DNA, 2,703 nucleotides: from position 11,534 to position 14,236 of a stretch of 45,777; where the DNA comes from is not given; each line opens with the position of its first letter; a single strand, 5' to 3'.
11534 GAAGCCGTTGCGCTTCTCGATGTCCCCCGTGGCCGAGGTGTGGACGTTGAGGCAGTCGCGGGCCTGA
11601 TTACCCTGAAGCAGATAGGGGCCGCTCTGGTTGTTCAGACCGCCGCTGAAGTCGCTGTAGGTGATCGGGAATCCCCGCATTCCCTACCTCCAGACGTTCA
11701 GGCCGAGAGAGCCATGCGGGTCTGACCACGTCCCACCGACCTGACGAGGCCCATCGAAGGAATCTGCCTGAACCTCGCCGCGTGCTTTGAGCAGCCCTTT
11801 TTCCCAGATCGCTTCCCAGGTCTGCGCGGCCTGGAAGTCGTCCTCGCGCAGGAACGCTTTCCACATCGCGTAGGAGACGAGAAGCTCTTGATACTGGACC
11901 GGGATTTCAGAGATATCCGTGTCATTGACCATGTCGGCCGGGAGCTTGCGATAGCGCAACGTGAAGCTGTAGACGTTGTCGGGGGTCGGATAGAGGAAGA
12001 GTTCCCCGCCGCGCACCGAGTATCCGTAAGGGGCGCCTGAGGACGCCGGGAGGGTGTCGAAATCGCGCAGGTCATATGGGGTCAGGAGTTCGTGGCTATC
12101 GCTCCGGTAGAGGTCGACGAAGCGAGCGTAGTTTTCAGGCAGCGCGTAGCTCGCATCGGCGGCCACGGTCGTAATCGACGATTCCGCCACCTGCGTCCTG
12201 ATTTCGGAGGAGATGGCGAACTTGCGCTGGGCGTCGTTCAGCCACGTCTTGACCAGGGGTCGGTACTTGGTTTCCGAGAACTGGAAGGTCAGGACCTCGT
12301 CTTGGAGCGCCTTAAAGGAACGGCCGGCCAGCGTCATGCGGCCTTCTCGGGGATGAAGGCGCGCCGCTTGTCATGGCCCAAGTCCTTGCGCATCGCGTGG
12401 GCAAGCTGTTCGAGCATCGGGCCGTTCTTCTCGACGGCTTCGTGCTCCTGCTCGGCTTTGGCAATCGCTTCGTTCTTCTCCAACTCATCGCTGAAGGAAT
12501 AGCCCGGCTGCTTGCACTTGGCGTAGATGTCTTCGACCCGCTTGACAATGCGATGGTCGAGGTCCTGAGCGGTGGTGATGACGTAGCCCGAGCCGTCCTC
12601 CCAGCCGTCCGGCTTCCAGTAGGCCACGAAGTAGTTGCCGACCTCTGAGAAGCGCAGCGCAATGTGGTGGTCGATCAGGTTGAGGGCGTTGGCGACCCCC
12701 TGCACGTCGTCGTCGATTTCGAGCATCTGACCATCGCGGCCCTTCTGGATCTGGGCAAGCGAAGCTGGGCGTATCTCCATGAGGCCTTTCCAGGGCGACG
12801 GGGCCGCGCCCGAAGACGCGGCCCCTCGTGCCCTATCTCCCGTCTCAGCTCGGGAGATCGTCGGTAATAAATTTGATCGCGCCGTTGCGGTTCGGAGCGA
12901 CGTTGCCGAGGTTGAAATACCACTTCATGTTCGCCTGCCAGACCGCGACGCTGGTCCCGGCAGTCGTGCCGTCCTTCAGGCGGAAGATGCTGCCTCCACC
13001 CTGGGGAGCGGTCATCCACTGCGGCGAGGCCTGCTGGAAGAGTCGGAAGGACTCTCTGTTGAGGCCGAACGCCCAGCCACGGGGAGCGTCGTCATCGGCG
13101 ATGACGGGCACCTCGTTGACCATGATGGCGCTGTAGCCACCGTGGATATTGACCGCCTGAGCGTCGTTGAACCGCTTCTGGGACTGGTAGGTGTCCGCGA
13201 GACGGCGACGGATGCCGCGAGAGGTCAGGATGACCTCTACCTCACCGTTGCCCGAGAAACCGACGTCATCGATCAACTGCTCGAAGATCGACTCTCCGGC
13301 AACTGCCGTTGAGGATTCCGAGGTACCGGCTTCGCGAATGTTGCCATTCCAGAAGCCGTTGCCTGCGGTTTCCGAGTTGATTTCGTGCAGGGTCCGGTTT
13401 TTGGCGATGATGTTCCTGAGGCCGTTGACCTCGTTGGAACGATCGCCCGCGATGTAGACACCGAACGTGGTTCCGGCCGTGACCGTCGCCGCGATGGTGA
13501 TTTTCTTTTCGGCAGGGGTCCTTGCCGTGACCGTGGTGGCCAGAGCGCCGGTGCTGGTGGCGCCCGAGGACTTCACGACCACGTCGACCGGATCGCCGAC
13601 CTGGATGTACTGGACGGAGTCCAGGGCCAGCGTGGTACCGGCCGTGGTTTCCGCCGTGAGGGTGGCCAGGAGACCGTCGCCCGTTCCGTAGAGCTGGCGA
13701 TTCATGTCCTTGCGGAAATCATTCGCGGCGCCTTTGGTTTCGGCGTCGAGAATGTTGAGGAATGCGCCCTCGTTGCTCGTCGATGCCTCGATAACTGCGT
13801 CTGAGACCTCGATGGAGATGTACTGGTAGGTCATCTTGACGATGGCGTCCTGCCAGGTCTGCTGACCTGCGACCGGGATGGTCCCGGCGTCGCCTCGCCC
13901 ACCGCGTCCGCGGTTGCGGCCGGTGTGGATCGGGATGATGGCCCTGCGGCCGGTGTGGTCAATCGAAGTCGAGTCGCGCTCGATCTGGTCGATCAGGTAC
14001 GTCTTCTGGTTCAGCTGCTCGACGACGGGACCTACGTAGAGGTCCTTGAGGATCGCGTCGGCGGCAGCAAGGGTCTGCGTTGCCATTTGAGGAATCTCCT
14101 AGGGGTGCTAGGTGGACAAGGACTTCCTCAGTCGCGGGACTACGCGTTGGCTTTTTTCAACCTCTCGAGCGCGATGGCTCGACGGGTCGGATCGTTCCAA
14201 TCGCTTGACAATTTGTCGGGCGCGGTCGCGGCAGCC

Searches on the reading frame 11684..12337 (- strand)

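Call 71: search_protein_families(library=pfam, proteins=[window:11684-12337:-], max_evalue=0.001)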
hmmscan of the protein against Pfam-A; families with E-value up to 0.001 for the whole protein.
window:11684-12337:- (217 aa): 1 family
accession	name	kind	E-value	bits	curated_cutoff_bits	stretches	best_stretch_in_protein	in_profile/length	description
PF24175.2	SU10_adaptor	-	2.2e-28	100.5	27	1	29-198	23-191/194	SU10 adaptor protein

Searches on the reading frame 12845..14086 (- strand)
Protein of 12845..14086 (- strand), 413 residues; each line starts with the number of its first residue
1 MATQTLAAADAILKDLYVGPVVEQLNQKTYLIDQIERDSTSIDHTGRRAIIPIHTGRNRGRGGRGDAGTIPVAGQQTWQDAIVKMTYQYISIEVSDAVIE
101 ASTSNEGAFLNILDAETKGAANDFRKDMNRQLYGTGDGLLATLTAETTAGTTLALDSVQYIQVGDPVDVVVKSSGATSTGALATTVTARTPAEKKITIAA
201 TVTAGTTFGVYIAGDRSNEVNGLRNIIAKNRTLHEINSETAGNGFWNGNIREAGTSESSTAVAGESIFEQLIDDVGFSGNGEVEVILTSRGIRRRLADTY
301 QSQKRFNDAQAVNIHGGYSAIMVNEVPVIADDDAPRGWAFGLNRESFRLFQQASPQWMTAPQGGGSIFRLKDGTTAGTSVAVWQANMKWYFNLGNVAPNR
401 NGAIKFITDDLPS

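Call 63: find_encoding_contigs(protein=window:12845-14086:-, flank=3000, max_places=10)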
Protein window:12845-14086:- (413 aa): no gene with exactly this product is on record in the collection.

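Call 71: search_protein_families(library=pfam, proteins=[window:12845-14086:-], max_evalue=0.001)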
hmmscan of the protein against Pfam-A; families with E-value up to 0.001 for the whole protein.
window:12845-14086:- (413 aa): 0 families
